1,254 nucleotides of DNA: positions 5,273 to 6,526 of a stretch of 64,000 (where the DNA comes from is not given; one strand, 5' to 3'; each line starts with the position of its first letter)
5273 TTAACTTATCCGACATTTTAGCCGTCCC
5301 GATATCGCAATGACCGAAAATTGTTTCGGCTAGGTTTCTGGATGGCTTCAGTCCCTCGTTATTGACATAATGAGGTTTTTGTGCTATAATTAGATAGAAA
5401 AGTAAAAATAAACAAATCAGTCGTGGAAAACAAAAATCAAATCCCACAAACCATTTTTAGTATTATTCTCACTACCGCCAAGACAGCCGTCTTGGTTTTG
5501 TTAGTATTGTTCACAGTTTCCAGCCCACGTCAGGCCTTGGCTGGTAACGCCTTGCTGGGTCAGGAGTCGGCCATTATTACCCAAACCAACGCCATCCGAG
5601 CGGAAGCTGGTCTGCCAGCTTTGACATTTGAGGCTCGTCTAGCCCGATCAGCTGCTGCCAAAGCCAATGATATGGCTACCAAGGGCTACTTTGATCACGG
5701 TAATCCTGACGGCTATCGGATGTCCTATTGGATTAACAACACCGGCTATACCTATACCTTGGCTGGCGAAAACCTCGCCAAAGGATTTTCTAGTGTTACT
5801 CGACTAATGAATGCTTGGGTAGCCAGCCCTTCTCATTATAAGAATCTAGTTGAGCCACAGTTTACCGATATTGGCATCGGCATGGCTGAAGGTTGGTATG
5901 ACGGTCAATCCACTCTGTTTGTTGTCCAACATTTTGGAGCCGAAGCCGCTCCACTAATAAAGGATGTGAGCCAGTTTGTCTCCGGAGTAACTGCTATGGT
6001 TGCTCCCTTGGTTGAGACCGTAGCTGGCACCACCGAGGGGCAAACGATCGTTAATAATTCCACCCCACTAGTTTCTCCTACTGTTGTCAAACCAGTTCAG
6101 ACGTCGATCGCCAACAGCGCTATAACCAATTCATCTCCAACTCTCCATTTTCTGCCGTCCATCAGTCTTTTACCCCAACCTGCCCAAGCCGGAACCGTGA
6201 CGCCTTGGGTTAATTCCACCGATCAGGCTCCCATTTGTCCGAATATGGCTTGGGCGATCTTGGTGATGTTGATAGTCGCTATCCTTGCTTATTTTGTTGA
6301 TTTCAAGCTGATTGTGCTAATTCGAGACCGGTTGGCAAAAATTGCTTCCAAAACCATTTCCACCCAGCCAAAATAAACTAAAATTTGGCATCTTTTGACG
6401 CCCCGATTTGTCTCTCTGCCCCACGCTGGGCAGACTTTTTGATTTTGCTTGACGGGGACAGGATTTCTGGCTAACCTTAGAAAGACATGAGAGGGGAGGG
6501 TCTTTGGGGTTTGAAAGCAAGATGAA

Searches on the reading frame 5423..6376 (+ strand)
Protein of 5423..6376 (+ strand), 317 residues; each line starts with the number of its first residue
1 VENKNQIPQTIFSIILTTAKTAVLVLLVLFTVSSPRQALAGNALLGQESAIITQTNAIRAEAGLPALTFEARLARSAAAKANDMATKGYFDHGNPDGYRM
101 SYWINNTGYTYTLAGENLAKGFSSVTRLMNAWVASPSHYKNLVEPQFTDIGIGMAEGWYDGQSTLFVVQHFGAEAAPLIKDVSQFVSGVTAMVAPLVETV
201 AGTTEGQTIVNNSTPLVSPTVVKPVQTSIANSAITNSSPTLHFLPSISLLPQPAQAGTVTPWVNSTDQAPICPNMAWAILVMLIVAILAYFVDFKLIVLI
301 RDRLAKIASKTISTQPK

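Call 97: search_protein_families(library=pfam, proteins=[window:5423-6376:+], max_evalue=0.00001)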
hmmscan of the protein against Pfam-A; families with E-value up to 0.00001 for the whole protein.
window:5423-6376:+ (317 aa): 1 family
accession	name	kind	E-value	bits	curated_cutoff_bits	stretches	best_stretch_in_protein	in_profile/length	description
PF00188.32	CAP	-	4.2e-21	76.4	21.1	1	54-171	3-117/117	Cysteine-rich secretory protein family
